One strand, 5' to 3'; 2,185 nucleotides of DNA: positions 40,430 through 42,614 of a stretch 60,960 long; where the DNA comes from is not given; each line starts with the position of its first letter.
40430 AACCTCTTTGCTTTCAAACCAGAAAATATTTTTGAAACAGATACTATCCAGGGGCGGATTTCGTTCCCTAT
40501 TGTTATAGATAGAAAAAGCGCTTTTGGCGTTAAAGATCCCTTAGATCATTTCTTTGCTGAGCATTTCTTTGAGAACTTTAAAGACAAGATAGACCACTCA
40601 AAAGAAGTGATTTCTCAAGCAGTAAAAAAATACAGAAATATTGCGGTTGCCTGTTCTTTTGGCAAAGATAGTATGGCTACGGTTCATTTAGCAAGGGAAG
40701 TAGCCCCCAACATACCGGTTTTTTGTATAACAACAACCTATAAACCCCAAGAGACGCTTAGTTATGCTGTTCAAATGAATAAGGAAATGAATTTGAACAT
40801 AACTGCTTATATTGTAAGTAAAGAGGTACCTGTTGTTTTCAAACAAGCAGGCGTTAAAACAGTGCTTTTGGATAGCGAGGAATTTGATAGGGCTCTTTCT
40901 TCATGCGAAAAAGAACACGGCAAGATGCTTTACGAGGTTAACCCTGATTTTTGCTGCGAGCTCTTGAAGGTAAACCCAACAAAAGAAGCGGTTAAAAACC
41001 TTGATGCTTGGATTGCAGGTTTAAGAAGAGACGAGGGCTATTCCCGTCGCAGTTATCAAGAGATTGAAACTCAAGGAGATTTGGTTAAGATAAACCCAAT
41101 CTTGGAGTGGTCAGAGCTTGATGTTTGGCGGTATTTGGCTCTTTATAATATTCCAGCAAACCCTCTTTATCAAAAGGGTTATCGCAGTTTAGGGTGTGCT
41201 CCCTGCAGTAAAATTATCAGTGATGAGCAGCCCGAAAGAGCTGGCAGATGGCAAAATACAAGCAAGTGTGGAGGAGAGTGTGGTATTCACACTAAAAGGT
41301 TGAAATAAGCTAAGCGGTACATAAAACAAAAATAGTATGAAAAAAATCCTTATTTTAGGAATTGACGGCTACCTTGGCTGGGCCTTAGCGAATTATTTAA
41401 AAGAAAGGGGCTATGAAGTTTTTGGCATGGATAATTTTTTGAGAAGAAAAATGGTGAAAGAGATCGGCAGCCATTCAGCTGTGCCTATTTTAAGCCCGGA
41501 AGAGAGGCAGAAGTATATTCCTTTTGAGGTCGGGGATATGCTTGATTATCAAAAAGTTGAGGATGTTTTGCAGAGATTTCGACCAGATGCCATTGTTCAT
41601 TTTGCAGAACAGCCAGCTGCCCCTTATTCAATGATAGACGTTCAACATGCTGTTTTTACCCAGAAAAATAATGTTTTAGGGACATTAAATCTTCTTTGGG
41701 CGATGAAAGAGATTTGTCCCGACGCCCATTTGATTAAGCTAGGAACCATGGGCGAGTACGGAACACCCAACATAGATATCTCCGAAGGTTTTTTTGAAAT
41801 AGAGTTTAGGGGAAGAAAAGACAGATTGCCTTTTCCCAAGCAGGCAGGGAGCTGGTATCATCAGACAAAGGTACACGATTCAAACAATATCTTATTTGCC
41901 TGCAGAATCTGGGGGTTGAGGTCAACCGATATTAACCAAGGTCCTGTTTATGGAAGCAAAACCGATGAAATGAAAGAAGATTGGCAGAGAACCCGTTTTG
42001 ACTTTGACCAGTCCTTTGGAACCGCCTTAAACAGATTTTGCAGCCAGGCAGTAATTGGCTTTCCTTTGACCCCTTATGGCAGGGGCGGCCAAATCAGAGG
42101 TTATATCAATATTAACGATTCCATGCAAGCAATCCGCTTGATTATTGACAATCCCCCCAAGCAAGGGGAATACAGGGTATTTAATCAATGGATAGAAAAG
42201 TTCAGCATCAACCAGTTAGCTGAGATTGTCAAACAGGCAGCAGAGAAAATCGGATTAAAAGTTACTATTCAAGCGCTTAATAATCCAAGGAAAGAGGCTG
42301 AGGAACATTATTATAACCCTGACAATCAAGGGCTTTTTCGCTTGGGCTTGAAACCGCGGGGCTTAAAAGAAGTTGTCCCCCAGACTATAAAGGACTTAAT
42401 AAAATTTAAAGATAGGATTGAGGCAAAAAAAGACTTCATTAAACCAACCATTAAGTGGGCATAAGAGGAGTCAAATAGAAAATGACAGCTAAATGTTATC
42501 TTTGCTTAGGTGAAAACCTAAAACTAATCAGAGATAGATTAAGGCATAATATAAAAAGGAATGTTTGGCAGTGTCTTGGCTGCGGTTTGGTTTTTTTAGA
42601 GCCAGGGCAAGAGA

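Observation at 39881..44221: NeuA-like cytidylyltransferase domain fused to an APS reductase, with an unfused near-twin 2 kb downstream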

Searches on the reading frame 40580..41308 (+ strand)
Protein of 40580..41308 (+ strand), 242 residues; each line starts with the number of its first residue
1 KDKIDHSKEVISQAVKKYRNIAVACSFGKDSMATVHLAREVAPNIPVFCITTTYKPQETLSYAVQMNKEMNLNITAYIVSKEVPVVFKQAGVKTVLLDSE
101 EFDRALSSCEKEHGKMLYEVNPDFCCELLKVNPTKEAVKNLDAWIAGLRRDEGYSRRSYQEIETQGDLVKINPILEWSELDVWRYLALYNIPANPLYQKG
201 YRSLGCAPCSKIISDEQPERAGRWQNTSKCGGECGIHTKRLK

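Call 6: search_solved_structures(query=window:40580-41308:+, max_evalue=0.001, show_alignments=2)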
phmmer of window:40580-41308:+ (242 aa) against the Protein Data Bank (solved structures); distinct sequences matched with E-value up to 0.001: 14.
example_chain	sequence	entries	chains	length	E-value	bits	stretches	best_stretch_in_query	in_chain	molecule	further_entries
7lhr_A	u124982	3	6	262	5.4e-27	98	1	110-238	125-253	Phosphoadenosine phosphosulfate reductase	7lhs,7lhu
2goy_A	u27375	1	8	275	3.4e-21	79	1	104-240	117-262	adenosine phosphosulfate reductase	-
7rge_A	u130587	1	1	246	1.4e-19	73.7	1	109-238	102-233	3'-phosphoadenylylsulfate reductase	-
2oq2_A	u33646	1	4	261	3.5e-18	69.1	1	109-238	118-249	Phosphoadenosine phosphosulfate reductase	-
2o8v_A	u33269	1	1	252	8.6e-18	67.9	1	127-237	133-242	Phosphoadenosine phosphosulfate reductase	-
6vpu_A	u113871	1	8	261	2.1e-17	66.6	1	127-237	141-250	Phosphoadenosine phosphosulfate reductase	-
1sur_A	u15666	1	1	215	5.2e-17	65.3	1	22-205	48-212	PAPS REDUCTASE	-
4bwv_A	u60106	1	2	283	3.9e-15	59.2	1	114-238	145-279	PHOSPHOADENOSINE-PHOSPHOSULPHATE REDUCTASE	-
1zun_A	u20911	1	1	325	5.1e-12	49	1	164-203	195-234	Sulfate adenylyltransferase subunit 2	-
8rom_A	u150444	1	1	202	9.7e-06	28.4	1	140-206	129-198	FAD synthase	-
8ron_A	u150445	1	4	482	3.9e-05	26.4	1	140-206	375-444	Isoform 2 of FAD synthase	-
3fwk_A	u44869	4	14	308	0.00016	24.4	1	94-206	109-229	FMN Adenylyltransferase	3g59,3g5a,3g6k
4kkv_A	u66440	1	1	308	0.00025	23.8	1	94-206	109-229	Similar to uniprot|P38913 Saccharomyces cerevisiae YDL045c FAD synthetase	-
2wsi_A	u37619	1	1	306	0.00038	23.2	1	102-206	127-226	FAD SYNTHETASE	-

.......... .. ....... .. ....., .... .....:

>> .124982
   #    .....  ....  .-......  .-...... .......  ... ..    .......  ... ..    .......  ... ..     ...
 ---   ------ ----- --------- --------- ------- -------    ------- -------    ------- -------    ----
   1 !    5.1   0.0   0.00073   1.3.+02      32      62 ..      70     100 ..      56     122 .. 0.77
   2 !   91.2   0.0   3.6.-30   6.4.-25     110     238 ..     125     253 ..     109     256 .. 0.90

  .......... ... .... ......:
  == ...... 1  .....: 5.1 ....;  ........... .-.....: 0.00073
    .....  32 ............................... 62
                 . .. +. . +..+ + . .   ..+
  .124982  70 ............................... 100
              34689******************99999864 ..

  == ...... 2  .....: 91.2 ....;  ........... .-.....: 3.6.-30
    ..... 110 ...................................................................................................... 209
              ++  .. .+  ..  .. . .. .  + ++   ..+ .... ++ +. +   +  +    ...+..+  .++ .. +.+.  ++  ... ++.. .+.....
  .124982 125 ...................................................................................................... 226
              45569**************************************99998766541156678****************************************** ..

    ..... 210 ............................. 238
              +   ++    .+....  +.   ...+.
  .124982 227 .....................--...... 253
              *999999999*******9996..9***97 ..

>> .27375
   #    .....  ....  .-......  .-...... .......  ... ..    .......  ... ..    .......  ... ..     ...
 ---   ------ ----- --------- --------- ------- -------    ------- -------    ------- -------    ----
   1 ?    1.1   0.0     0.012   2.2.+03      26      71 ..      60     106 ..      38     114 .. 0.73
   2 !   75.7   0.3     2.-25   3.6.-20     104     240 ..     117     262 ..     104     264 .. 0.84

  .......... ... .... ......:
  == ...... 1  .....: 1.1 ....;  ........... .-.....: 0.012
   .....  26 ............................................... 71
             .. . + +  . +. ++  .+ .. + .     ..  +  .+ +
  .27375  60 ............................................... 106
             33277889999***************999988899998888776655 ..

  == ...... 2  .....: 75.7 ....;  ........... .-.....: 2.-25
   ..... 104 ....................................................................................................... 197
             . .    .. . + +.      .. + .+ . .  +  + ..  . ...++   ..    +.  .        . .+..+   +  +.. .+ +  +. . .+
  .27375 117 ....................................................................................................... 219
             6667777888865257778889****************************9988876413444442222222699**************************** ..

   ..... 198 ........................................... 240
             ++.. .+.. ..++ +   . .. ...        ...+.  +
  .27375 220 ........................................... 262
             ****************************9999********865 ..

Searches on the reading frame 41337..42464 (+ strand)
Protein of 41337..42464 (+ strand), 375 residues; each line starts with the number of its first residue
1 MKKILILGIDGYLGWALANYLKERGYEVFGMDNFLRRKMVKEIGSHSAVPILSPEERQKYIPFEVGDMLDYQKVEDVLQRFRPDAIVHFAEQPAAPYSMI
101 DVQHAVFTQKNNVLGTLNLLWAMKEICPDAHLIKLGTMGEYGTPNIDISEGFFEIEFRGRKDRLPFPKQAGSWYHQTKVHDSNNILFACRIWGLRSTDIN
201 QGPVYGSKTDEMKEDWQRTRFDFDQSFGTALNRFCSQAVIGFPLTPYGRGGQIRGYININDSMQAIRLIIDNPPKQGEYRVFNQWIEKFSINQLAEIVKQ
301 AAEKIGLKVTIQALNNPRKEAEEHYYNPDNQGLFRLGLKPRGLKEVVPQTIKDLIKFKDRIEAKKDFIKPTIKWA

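Call 3: search_protein_families(library=pfam, proteins=[window:41337-42464:+], max_evalue=0.01)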
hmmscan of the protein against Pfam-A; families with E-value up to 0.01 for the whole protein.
window:41337-42464:+ (375 aa): 4 families
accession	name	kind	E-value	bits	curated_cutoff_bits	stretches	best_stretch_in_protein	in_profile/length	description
PF01370.27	Epimerase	-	1.4e-21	77.4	20.9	1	4-283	1-238/240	NAD dependent epimerase/dehydratase family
PF16363.11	GDP_Man_Dehyd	-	1.9e-20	74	27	1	5-145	1-137/332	GDP-mannose 4,6 dehydratase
PF04321.23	RmlD_sub_bind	-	1.9e-05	24.3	27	1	3-90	2-59/287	RmlD substrate binding domain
PF02719.21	Polysacc_synt_2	-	0.00065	19.4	20.2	1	58-124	49-116/293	Polysaccharide biosynthesis protein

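Call 5: search_protein_families(library=ncbifam, proteins=[window:41337-42464:+], max_evalue=0.001)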
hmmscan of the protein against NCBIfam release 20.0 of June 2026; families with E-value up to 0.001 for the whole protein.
window:41337-42464:+ (375 aa): 12 families
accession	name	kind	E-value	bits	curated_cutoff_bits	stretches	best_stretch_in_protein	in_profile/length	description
NF041015.1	UDPsulfquin_syn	equivalog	6.9e-167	555.2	575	1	2-374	1-383/384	UDP-sulfoquinovose synthase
TIGR01181.1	dTDP_gluc_dehyt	equivalog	1.1e-14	54.3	365.1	2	54-143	45-131/321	dTDP-glucose 4,6-dehydratase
TIGR01179.1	galE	equivalog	1.3e-13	50.5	262.3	1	3-127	1-112/332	UDP-glucose 4-epimerase GalE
TIGR02622.1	CDP_4_6_dhtase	equivalog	1.2e-10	41.1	278.45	1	2-160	5-150/352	CDP-glucose 4,6-dehydratase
TIGR04180.1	EDH_00030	hypoth_equivalog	2.8e-08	33.2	475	1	4-144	1-128/297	NAD-dependent 4,6-dehydratase LegB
NF007582.0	PRK10217.1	equivalog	3.5e-08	32.9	698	1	1-124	1-113/355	dTDP-glucose 4,6-dehydratase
TIGR01472.1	gmd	equivalog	3.7e-08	33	415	1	2-129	1-120/342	GDP-mannose 4,6-dehydratase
NF008872.0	PRK11908.1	equivalog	9.8e-08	31.4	294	0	1-33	1-34/349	bifunctional UDP-4-keto-pentose/UDP-xylose synthase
NF007490.0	PRK10084.1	subfamily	5.6e-07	28.9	649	1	3-124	2-112/361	dTDP-glucose 4,6-dehydratase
NF005998.1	PRK08125.1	equivalog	9.9e-07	27.5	777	0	2-32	316-347/649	bifunctional UDP-4-amino-4-deoxy-L-arabinose formyltransferase/UDP-glucuronic acid oxidase ArnA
NF007956.0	PRK10675.1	subfamily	2.3e-06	27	394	1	3-127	2-115/338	UDP-glucose 4-epimerase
TIGR02197.1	heptose_epim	equivalog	0.0008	18.7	274.6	0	247-320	207-275/316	ADP-glyceromanno-heptose 6-epimerase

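Call 31: search_solved_structures(query=window:41337-42464:+, max_evalue=1e-10, show_alignments=2)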
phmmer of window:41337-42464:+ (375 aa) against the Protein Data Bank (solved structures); distinct sequences matched with E-value up to 1e-10: 3.
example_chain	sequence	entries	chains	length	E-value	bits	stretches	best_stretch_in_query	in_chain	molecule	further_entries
1qrr_A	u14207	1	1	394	4.4e-127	427.4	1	1-374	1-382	sulfolipid biosynthesis (SQD1) PROTEIN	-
1i24_A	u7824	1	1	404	4.2e-126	424.2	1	3-374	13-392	SULFOLIPID BIOSYNTHESIS PROTEIN SQD1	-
1i2b_A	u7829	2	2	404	2.1e-125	421.9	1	3-374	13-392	SULFOLIPID BIOSYNTHESIS PROTEIN SQD1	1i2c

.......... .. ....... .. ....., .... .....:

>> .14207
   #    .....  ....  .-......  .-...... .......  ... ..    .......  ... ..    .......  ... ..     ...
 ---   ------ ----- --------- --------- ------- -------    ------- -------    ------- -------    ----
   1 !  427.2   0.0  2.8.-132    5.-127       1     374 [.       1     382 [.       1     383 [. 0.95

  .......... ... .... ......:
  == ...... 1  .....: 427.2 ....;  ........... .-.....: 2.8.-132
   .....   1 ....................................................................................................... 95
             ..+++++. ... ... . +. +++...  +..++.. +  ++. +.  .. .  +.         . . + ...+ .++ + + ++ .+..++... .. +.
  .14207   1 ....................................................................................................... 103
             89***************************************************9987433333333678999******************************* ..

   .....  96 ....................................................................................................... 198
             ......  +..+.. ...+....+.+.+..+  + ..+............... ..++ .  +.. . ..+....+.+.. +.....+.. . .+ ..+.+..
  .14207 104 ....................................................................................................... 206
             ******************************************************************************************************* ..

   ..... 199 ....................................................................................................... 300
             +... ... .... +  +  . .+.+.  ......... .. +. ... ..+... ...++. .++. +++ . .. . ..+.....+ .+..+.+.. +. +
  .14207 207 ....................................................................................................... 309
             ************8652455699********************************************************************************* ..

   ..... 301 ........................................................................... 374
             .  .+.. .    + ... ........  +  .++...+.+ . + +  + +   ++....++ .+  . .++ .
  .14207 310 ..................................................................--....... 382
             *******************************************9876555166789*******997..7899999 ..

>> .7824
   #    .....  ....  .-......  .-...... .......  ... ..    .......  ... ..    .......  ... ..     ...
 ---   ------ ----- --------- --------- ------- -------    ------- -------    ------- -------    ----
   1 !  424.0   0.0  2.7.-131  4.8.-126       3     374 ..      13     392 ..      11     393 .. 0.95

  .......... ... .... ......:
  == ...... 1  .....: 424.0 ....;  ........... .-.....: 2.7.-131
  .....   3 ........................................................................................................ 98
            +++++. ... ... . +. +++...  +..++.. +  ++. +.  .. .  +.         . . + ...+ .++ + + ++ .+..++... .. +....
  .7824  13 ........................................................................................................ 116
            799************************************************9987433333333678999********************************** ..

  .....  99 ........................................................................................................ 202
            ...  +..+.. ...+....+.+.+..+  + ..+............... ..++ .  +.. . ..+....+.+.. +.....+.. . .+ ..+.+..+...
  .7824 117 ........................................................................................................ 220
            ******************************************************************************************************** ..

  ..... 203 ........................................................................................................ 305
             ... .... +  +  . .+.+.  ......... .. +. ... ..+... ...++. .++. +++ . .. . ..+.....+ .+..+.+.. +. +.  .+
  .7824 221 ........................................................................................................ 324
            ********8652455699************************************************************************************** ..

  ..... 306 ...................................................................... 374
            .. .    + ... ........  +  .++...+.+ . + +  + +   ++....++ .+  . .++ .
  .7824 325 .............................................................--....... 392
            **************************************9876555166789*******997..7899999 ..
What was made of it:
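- Checked: The neighbouring gene 41337-42464 is SqdB-like: 427 bits to Arabidopsis SQD1 over its full length, and 555 bits to NF041015 against a cutoff of 575 (calls 5, 31).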

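Call 51: find_homologous_proteins(query=window:41337-42464:+, max_evalue=1e-30)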
Query window:41337-42464:+ (375 aa): 8000 proteins with E <= 1e-30 among 8000 candidates; the best 120 are listed.
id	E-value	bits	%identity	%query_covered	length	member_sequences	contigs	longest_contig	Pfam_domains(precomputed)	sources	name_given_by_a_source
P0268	7.7e-230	781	100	90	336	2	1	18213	PF16363.12,PF01370.28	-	-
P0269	6.1e-213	725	79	100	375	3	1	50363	PF16363.12,PF01370.28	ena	-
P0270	2.9e-187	640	71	100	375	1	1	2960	PF16363.12,PF01370.28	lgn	-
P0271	3.3e-165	568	67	99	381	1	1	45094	PF16363.12,PF01370.28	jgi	-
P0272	4.0e-161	554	62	99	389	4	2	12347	PF16363.12,PF01370.28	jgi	-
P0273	1.8e-158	546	63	99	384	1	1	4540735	PF16363.12,PF01370.28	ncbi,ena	-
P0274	6.2e-156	537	62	99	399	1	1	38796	PF16363.12,PF01370.28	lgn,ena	-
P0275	8.7e-156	537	61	99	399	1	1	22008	PF16363.12,PF01370.28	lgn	-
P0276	2.9e-155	535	61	99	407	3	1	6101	PF16363.12,PF01370.28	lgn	-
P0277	2.9e-155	535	62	99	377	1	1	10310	PF16363.12,PF02719.22,PF01370.28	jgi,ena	-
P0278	7.5e-155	534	62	99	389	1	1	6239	PF16363.12,PF01370.28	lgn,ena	-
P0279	1.6e-154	533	61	99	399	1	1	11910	PF16363.12,PF01370.28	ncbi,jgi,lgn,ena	-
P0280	1.2e-153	530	61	99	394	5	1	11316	PF16363.12,PF01370.28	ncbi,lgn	-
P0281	2.4e-153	529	60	99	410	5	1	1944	PF16363.12,PF01370.28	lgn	-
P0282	1.1e-152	527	61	99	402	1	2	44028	PF16363.12,PF01370.28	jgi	-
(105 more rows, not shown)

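Call 54: find_encoding_contigs(protein=P0271, flank=10000, max_places=1)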
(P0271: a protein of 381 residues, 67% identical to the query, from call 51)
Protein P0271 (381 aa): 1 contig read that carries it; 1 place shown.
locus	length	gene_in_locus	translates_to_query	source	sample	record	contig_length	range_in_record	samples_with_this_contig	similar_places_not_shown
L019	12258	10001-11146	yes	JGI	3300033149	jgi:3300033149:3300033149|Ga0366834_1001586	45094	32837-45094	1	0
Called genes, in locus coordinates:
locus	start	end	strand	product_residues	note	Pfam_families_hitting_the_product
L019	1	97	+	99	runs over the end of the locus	PF01844:HNH, PF13391:HNH_2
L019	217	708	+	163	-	PF17236:SU10_MCP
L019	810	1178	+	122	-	-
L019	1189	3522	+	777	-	PF00535:Glycos_transf_2 (weak), PF00515:TPR_1 (faint), PF07719:TPR_2 (faint), PF12895:ANAPC3 (faint), PF13414:TPR_11 (faint), PF13428:TPR_14 (faint), PF13431:TPR_17 (weak), PF14559:TPR_19 (faint), +1 more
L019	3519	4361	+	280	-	PF00535:Glycos_transf_2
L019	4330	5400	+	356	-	PF01041:DegT_DnrJ_EryC1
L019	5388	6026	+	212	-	PF04989:RMNT_CmcI, PF13578:Methyltransf_24 (weak)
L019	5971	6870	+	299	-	-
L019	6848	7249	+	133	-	PF08445:FR47 (weak)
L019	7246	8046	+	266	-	PF00535:Glycos_transf_2, PF13641:Glyco_tranf_2_3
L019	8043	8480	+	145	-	-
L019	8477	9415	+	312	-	PF13524:Glyco_trans_1_2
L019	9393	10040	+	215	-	PF01507:PAPS_reduct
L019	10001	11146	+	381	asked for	PF01370:Epimerase, PF16363:GDP_Man_Dehyd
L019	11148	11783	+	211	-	PF00535:Glycos_transf_2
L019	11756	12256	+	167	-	?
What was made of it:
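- The L019 CysH-SqdB-GT2 module has no NeuABC genes (call 54). A CysH-SqdB pair occurs independently in L019 (call 54).
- Tried and rejected: Only L019 shows the pairing (call 54).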

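Call 55: find_encoding_contigs(protein=P0273, flank=10000, max_places=1)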
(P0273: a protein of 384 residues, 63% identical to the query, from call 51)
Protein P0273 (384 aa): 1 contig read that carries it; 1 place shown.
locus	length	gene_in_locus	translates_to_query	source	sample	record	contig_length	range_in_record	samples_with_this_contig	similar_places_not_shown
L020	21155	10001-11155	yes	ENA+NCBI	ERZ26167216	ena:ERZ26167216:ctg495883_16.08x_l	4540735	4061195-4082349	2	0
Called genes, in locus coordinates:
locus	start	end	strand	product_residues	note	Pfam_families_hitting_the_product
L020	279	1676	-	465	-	PF13701:DDE_Tnp_1_4, PF01609:DDE_Tnp_1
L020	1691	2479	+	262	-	-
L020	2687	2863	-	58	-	-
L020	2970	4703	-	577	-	PF00580:UvrD-helicase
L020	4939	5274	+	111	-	-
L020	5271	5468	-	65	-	-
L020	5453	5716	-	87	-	PF13276:HTH_21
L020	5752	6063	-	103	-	PF06627:DUF1153 (weak), PF01527:HTH_Tnp_1, PF13384:HTH_23 (weak), PF13518:HTH_28, PF13551:HTH_29 (weak)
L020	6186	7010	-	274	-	PF13276:HTH_21, PF00665:rve, PF13683:rve_3, PF13333:rve_2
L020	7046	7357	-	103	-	PF06627:DUF1153 (weak), PF01527:HTH_Tnp_1, PF13384:HTH_23, PF13518:HTH_28, PF13551:HTH_29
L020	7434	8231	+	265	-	-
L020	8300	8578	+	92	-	PF13450:NAD_binding_8, PF01593:Amino_oxidase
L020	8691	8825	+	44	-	-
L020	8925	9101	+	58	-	-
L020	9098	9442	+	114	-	-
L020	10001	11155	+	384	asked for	PF01370:Epimerase, PF16363:GDP_Man_Dehyd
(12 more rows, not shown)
